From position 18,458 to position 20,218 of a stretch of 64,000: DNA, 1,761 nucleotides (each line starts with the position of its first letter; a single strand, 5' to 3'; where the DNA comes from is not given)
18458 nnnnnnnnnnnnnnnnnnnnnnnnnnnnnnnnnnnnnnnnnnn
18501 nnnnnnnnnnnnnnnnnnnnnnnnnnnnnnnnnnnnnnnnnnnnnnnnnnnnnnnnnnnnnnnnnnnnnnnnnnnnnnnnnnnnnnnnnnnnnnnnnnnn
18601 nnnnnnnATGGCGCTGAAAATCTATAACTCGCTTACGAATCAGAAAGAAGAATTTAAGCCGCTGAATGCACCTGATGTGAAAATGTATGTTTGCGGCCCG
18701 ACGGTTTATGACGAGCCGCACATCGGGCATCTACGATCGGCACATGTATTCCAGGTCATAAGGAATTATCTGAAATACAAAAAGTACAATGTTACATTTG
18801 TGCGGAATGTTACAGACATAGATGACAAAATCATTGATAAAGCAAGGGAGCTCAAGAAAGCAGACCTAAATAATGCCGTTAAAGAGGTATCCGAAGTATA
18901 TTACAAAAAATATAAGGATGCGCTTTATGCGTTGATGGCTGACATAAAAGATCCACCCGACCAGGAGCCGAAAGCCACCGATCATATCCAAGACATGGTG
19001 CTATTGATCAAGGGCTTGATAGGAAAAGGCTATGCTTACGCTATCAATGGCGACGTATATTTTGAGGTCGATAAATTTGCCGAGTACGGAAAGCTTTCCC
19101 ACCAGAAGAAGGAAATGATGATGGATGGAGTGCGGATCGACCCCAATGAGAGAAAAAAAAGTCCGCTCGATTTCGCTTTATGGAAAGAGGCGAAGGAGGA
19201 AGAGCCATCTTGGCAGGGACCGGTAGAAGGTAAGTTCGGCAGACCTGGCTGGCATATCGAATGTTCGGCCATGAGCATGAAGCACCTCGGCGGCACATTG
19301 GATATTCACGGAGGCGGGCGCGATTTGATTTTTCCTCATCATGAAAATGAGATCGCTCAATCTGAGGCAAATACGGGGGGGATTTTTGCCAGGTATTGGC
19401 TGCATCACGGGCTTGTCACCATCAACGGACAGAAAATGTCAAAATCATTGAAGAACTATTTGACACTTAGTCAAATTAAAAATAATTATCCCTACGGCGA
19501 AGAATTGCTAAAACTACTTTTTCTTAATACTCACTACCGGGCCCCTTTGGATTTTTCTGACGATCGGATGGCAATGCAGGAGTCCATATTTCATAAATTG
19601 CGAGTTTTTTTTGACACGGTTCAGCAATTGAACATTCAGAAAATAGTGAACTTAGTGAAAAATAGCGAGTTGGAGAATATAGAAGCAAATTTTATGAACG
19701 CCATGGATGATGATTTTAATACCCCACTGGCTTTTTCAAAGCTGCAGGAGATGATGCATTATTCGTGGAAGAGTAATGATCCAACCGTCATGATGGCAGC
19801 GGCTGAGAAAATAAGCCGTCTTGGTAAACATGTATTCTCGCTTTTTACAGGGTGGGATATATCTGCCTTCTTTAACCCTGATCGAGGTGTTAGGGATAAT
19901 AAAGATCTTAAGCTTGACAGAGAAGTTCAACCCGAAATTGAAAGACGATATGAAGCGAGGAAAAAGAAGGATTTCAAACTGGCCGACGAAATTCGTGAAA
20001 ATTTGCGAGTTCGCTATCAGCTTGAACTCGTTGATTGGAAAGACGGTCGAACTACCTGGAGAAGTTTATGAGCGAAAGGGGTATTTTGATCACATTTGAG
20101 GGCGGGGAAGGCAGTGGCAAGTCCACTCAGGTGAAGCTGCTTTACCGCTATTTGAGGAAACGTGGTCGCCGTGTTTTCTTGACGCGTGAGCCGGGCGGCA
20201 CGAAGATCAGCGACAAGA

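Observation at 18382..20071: cysS plus its upstream leader form a low-GC island (~38-40% GC) inside a ~58% GC genome: likely xenologous replacement of cysteinyl-tRNA synthetase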

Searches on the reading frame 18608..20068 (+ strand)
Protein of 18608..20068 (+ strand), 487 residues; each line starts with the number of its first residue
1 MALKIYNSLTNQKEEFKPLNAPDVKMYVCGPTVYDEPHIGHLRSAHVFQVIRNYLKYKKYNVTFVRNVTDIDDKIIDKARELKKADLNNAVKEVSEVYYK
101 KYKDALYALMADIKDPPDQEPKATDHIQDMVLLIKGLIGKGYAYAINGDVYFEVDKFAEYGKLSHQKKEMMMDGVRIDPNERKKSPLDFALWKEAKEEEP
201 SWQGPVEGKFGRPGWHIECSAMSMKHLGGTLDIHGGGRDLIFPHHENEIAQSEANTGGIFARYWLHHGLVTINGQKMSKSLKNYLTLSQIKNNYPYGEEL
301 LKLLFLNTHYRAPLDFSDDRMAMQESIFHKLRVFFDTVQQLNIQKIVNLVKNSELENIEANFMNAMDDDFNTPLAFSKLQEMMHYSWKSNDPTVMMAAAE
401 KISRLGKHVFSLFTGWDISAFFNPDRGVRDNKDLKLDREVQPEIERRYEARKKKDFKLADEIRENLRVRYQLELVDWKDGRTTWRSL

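Call 9: find_homologous_proteins(query=window:18608-20068:+)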
Query window:18608-20068:+ (487 aa): 8000 proteins with E <= 0.001 among 8000 candidates; the best 120 are listed.
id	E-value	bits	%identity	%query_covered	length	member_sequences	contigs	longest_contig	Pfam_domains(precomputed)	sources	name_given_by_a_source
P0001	0.0e+0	1127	100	100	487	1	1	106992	PF09334.18,PF01406.26,PF09190.18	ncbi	-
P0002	1.9e-166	573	56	100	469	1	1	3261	PF09334.18,PF01406.26,PF00133.29,PF09190.18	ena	-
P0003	1.5e-163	563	56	99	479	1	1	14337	PF09334.18,PF01406.26,PF00133.29,PF09190.18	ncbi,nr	ncbi:MAG: cysteine--tRNA ligase, partial [Candidatus Omnitrophica bacterium]|nr:cysteine--tRNA ligas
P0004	1.8e-157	543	54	100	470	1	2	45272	PF09334.18,PF01406.26,PF00750.26,PF00133.29,PF09190.18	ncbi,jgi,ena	-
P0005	3.4e-156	539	54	99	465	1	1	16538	PF09334.18,PF01406.26,PF00133.29,PF09190.18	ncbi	-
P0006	1.1e-155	537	54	100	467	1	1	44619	PF09334.18,PF01406.26,PF23493.2,PF00133.29,PF09190.18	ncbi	ncbi:MAG: cysteine--tRNA ligase [Candidatus Omnitrophota bacterium]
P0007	6.7e-155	535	53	100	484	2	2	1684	PF09334.18,PF01406.26,PF00133.29,PF09190.18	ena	-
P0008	8.3e-155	534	54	100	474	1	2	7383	PF09334.18,PF01406.26,PF23493.2,PF00133.29,PF09190.18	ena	-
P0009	1.3e-154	534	52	100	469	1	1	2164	PF09334.18,PF01406.26,PF00133.29,PF09190.18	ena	-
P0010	1.9e-154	533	54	100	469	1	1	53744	PF09334.18,PF01406.26,PF00750.26,PF00133.29,PF09190.18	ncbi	-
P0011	4.0e-154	532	54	99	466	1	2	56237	PF09334.18,PF01406.26,PF00133.29,PF09190.18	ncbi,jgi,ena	-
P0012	1.9e-152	526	55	100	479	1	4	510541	PF09334.18,PF01406.26,PF00133.29,PF09190.18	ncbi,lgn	-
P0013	3.3e-152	526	52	100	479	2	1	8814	PF01406.26,PF09190.18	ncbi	-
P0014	3.6e-152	526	53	100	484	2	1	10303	PF09334.18,PF01406.26,PF00133.29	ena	-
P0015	5.1e-152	525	53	100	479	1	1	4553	PF09334.18,PF01406.26,PF00133.29,PF09190.18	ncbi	-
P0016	5.1e-152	525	54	100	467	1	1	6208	PF09334.18,PF01406.26,PF00133.29,PF09190.18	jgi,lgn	jgi:cysteinyl-tRNA synthetase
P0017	5.3e-152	525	52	100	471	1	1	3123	PF09334.18,PF01406.26,PF00133.29,PF09190.18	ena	-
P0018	6.1e-152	525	52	100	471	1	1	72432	PF09334.18,PF01406.26,PF00133.29,PF09190.18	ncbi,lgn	-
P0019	8.9e-152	524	53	100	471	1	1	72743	PF01406.26,PF23493.2,PF00133.29,PF09190.18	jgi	jgi:cysteinyl-tRNA synthetase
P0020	3.9e-151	522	51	100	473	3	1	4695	PF09334.18,PF01406.26,PF00133.29,PF09190.18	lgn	-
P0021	5.8e-151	522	54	100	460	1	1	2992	PF01406.26,PF09190.18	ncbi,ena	-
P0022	7.3e-151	521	53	100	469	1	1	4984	PF09334.18,PF01406.26,PF00133.29,PF09190.18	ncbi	-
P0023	1.3e-150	520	54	100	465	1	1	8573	PF09334.18,PF01406.26,PF00133.29,PF09190.18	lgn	-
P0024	1.7e-150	520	52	100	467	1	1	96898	PF01406.26,PF00133.29,PF09190.18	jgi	jgi:cysteinyl-tRNA synthetase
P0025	4.6e-150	519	52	99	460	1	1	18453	PF09334.18,PF01406.26,PF23493.2,PF00133.29,PF09190.18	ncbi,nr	ncbi:MAG: cysteine--tRNA ligase [Candidatus Omnitrophica bacterium]|nr:cysteine--tRNA ligase [Candid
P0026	6.1e-150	518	53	100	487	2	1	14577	PF09334.18,PF01406.26,PF09190.18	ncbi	-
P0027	7.1e-150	518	54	100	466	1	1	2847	PF09334.18,PF01406.26,PF00133.29,PF09190.18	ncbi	-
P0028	1.7e-149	517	54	100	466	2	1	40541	PF09334.18,PF01406.26,PF00133.29,PF09190.18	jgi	-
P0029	1.9e-149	517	51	100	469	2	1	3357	PF09334.18,PF01406.26,PF23493.2,PF00133.29,PF09190.18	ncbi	-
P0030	1.9e-149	517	52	100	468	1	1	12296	PF01406.26,PF00133.29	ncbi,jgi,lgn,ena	-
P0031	3.1e-149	516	53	100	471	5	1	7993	PF09334.18,PF01406.26,PF00133.29,PF09190.18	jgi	jgi:cysteinyl-tRNA synthetase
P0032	6.4e-149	515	53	100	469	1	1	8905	PF09334.18,PF01406.26,PF00133.29,PF09190.18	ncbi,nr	ncbi:MAG TPA: cysteine--tRNA ligase [Candidatus Eisenbacteria bacterium]|nr:cysteine--tRNA ligase [C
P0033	9.6e-149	514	52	99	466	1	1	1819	PF09334.18,PF01406.26,PF00133.29,PF09190.18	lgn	-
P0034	2.4e-148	513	51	100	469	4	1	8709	PF09334.18,PF01406.26,PF00133.29,PF09190.18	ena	-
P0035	2.5e-148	513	54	95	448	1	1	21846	PF01406.26,PF09190.18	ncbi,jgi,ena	-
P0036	2.5e-148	513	53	95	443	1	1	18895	PF09334.18,PF01406.26,PF00133.29,PF09190.18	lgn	-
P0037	4.3e-148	512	51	100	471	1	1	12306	PF01406.26,PF09190.18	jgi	jgi:cysteinyl-tRNA synthetase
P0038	6.0e-148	512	52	100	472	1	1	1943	PF01406.26,PF09190.18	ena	-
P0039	1.2e-147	511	52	100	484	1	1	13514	PF09334.18,PF01406.26,PF00133.29,PF09190.18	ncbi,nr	ncbi:MAG: cysteine--tRNA ligase [Candidatus Omnitrophica bacterium CG1_02_46_14]|nr:MAG: cysteine--t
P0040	1.3e-147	511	52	100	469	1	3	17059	PF09334.18,PF01406.26,PF00133.29,PF09190.18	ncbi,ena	-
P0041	1.4e-147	510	53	100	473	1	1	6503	PF09334.18,PF01406.26,PF00133.29,PF09190.18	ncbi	-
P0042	1.8e-147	510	51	100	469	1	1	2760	PF01406.26,PF00133.29,PF09190.18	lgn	-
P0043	3.5e-147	509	51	100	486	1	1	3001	PF09334.18,PF01406.26,PF00133.29,PF09190.18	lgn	-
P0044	1.1e-146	508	53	100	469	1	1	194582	PF09334.18,PF01406.26,PF00133.29,PF09190.18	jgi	jgi:cysteinyl-tRNA synthetase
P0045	1.1e-146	507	51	100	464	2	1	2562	PF09334.18,PF01406.26,PF00133.29,PF09190.18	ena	-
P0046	1.5e-146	507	54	99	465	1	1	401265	PF09334.18,PF01406.26,PF00133.29,PF09190.18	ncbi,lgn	-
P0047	4.4e-146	505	52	100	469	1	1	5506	PF09334.18,PF01406.26,PF00133.29,PF09190.18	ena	-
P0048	4.5e-146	505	52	100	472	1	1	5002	PF09334.18,PF01406.26,PF00133.29,PF09190.18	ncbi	-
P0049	4.9e-146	505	51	99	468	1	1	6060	PF09334.18,PF01406.26,PF00133.29,PF09190.18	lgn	-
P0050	5.3e-146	505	52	100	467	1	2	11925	PF01406.26,PF00133.29,PF09190.18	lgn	-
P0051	7.3e-146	505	52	100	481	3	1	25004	PF09334.18,PF01406.26,PF09190.18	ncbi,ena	-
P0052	8.5e-146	505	51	100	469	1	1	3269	PF01406.26,PF00133.29,PF09190.18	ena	-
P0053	9.3e-146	504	50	100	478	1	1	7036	PF09334.18,PF01406.26,PF00133.29,PF09190.18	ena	-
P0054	1.1e-145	504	53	100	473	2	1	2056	PF09334.18,PF01406.26,PF00133.29,PF09190.18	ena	-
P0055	2.5e-145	503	49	100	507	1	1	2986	PF01406.26,PF00133.29,PF09190.18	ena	-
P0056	8.1e-145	501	52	100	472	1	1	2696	PF09334.18,PF01406.26,PF00133.29,PF09190.18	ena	-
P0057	9.9e-145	501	50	99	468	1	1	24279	PF09334.18,PF01406.26,PF00133.29,PF09190.18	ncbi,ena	-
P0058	2.5e-144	500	52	100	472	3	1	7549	PF01406.26,PF00133.29,PF09190.18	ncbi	-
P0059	5.4e-144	499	54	99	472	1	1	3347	PF09334.18,PF01406.26,PF00133.29,PF09190.18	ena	-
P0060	7.0e-144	498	50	100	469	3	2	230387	PF09334.18,PF01406.26,PF00133.29,PF09190.18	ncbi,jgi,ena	-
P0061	8.7e-144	498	52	100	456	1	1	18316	PF09334.18,PF01406.26,PF00133.29,PF09190.18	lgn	-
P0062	1.2e-143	497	51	100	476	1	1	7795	PF01406.26,PF23493.2,PF00133.29,PF09190.18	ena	-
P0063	1.7e-143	497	51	100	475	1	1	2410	PF09334.18,PF01406.26,PF00133.29,PF09190.18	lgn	-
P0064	4.1e-143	496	54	99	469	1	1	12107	PF09334.18,PF01406.26,PF00133.29,PF09190.18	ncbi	-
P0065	4.7e-143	495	51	100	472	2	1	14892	PF09334.18,PF01406.26,PF00133.29,PF09190.18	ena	-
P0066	8.1e-143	495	52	100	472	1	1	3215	PF01406.26,PF00133.29,PF09190.18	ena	-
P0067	1.3e-142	494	50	100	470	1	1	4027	PF09334.18,PF01406.26,PF00133.29,PF09190.18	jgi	jgi:cysteinyl-tRNA synthetase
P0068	2.4e-142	493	51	100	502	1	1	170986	PF09334.18,PF01406.26,PF23493.2,PF00133.29,PF09190.18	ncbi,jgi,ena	-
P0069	3.5e-142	493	51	100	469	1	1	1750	PF01406.26,PF00133.29,PF09190.18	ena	-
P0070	5.1e-142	492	53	100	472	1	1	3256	PF09334.18,PF01406.26,PF00133.29,PF09190.18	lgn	-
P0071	1.1e-141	491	52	100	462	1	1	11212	PF09334.18,PF01406.26,PF23493.2,PF00133.29,PF09190.18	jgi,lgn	-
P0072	1.2e-141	491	51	99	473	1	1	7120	PF09334.18,PF01406.26,PF00133.29,PF09190.18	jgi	jgi:cysteinyl-tRNA synthetase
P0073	2.5e-141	490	49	100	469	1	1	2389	PF09334.18,PF01406.26,PF00133.29,PF09190.18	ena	-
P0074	3.0e-141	490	52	100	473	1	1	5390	PF01406.26,PF00133.29,PF09190.18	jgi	jgi:cysteinyl-tRNA synthetase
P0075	6.9e-141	488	50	100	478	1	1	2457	PF01406.26,PF00133.29,PF09190.18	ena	-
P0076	7.7e-141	488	51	100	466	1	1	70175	PF09334.18,PF01406.26,PF00133.29,PF09190.18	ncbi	-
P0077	1.4e-140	487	50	100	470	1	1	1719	PF01406.26,PF00133.29,PF09190.18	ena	-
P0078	1.5e-140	487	51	100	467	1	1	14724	PF09334.18,PF01406.26,PF09190.18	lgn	-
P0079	2.5e-140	486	49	99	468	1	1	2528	PF01406.26,PF00133.29,PF09190.18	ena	-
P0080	3.4e-140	486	51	100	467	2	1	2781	PF09334.18,PF01406.26,PF00133.29,PF09190.18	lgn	-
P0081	4.2e-140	486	52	100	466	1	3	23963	PF01406.26,PF00133.29,PF09190.18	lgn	-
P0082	6.6e-140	485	51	100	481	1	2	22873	PF09334.18,PF01406.26,PF23493.2,PF00133.29,PF09190.18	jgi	jgi:cysteinyl-tRNA synthetase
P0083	1.0e-139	484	53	95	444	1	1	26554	PF09334.18,PF01406.26,PF00133.29,PF09190.18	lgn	-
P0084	1.1e-139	484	50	100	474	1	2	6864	PF09334.18,PF01406.26,PF00133.29,PF09190.18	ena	-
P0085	2.0e-139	483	49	100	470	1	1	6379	PF09334.18,PF01406.26,PF00133.29,PF09190.18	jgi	jgi:cysteinyl-tRNA synthetase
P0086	2.1e-139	483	53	95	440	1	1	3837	PF09334.18,PF01406.26,PF00133.29,PF09190.18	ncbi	-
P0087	3.3e-139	483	50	100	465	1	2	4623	PF09334.18,PF01406.26,PF00750.26,PF00133.29,PF09190.18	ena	-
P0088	9.3e-139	481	53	94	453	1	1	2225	PF09334.18,PF01406.26,PF00133.29,PF09190.18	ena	-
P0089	1.4e-138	481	50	100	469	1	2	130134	PF09334.18,PF01406.26,PF23493.2,PF00133.29,PF09190.18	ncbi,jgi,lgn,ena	-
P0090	2.4e-138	480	49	100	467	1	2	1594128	PF09334.18,PF01406.26,PF00133.29,PF09190.18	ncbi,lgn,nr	ncbi:MAG: Cysteine--tRNA ligase [Candidatus Omnitrophica bacterium]|nr:Cysteine--tRNA ligase [Candid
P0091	6.6e-138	479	49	100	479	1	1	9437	PF09334.18,PF01406.26,PF00133.29,PF09190.18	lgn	-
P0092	1.8e-137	477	49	100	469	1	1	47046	PF09334.18,PF01406.26,PF23493.2,PF00133.29,PF09190.18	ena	-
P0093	2.7e-137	476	49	100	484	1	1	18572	PF09334.18,PF01406.26,PF23493.2,PF01921.25,PF00133.29,PF09190.18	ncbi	-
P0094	2.8e-137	476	49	94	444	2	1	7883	PF09334.18,PF01406.26,PF09190.18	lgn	-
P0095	3.0e-137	476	50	100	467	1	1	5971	PF09334.18,PF01406.26,PF09190.18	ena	-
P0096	3.5e-137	476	51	93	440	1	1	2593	PF09334.18,PF01406.26,PF00133.29,PF09190.18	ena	-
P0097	1.1e-136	475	50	100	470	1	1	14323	PF09334.18,PF01406.26,PF23493.2,PF00133.29,PF09190.18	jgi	jgi:cysteinyl-tRNA synthetase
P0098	1.7e-136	474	51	100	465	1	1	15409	PF09334.18,PF01406.26,PF00133.29,PF09190.18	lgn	-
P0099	1.9e-136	474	48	100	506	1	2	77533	PF09334.18,PF01406.26,PF23493.2,PF00133.29,PF09190.18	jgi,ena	-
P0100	5.4e-136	472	50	100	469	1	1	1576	PF09334.18,PF01406.26,PF23493.2,PF01921.25,PF00133.29,PF09190.18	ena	-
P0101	1.4e-135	471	49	95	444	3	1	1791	PF01406.26,PF00133.29,PF09190.18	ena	-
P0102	2.8e-135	470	47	100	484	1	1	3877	PF09334.18,PF01406.26,PF23493.2,PF00133.29,PF09190.18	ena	-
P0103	5.2e-135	469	51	100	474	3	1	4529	PF09334.18,PF01406.26,PF23493.2,PF01921.25,PF00133.29,PF09190.18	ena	-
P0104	5.3e-135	469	49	100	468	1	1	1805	PF09334.18,PF01406.26,PF09190.18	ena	-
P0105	6.5e-135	469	48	100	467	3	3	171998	PF09334.18,PF01406.26,PF01921.25,PF00133.29,PF09190.18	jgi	-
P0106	8.4e-135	468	48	100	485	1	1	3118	PF09334.18,PF01406.26,PF23493.2,PF00133.29,PF09190.18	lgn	-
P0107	1.2e-134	468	48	100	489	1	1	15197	PF09334.18,PF01406.26,PF00133.29,PF09190.18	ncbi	-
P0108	1.5e-134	467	49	100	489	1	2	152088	PF09334.18,PF01406.26,PF00133.29,PF09190.18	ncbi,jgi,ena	-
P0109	2.0e-134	467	48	100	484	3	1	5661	PF09334.18,PF01406.26,PF23493.2,PF00133.29,PF09190.18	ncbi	-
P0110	3.2e-134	466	49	100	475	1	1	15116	PF09334.18,PF01406.26,PF01921.25,PF00750.26,PF00133.29,PF09190.18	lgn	-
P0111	3.4e-134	466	49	100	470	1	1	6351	PF09334.18,PF01406.26,PF23493.2,PF00133.29,PF09190.18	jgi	-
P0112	5.2e-134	466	51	100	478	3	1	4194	PF09334.18,PF01406.26,PF23493.2,PF00133.29,PF09190.18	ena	-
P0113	9.8e-134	465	50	95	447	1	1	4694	PF01406.26,PF00133.29,PF09190.18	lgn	-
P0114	1.2e-133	465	51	94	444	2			PF09334.18,PF01406.26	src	-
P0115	1.4e-133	464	49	100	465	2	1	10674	PF09334.18,PF01406.26,PF01921.25,PF00133.29,PF09190.18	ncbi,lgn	ncbi:MAG: cysteine--tRNA ligase [Candidatus Omnitrophota bacterium]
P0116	2.0e-133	464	56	78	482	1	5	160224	PF09334.18,PF01406.26,PF23493.2,PF01921.25,PF00133.29,PF09190.18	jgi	jgi:cysteinyl-tRNA synthetase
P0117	2.3e-133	464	50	100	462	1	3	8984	PF09334.18,PF01406.26,PF00133.29,PF09190.18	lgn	-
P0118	2.9e-133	463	48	96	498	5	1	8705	PF09334.18,PF01406.26,PF23493.2,PF01921.25,PF00133.29,PF09190.18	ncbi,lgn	-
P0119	4.1e-133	463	49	99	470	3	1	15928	PF09334.18,PF01406.26,PF23493.2,PF01921.25,PF00133.29,PF09190.18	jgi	-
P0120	5.6e-133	462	50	100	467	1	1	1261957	PF09334.18,PF01406.26,PF23493.2,PF01921.25,PF00133.29,PF09190.18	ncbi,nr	ncbi:MAG: cysteine--tRNA ligase [Candidatus Omnitrophica bacterium]|nr:cysteine--tRNA ligase [Candid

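Call 10: find_encoding_contigs(protein=P0001, flank=10000, max_places=3)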
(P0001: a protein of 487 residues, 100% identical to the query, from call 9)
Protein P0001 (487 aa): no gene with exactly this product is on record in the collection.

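Call 11: list_cluster_members(proteins=[P0001, P0002, P0003, P0004, P0005, P0006, P0010, P0012, P0046, P0090])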
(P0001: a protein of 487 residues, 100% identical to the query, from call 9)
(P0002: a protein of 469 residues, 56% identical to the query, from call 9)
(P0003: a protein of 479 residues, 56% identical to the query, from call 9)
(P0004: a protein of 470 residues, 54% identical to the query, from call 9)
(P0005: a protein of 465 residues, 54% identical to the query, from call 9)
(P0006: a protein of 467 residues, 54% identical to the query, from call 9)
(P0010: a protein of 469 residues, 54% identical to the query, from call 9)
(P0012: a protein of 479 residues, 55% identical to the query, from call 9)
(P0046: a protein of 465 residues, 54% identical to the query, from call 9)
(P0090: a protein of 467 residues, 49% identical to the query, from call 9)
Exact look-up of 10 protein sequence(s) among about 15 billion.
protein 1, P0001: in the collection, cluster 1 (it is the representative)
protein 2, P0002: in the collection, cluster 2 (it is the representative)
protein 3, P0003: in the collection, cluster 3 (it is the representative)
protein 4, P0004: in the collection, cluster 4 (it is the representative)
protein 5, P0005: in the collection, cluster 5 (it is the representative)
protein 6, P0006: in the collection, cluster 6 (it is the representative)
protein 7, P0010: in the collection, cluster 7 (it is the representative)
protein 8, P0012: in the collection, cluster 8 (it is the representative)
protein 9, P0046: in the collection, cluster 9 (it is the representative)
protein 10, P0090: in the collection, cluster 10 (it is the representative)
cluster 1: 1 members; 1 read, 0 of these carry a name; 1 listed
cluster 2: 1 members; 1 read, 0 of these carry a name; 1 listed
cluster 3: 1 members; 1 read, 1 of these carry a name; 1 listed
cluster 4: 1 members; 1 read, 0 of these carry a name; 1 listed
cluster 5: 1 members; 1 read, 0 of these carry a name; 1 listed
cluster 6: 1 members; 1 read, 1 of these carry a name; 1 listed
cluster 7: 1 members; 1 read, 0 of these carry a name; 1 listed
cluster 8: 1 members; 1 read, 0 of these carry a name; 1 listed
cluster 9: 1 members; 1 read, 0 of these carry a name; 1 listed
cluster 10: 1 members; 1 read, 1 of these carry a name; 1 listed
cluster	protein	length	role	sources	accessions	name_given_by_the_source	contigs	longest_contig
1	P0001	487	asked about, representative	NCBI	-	-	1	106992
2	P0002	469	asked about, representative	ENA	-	-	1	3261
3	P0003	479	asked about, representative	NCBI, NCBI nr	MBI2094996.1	MAG: cysteine--tRNA ligase, partial [Candidatus Omnitrophica bacterium] | cysteine--tRNA ligase [Candidatus Omnitrophota bacterium]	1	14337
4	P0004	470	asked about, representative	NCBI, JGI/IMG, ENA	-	-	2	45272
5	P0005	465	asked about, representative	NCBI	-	-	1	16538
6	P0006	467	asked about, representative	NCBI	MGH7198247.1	MAG: cysteine--tRNA ligase [Candidatus Omnitrophota bacterium]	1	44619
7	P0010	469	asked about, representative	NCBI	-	-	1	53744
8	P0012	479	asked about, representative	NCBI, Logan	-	-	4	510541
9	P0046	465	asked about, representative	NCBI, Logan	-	-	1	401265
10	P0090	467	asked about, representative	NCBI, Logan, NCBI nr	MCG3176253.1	MAG: Cysteine--tRNA ligase [Candidatus Omnitrophica bacterium] | Cysteine--tRNA ligase [Candidatus Omnitrophota bacterium]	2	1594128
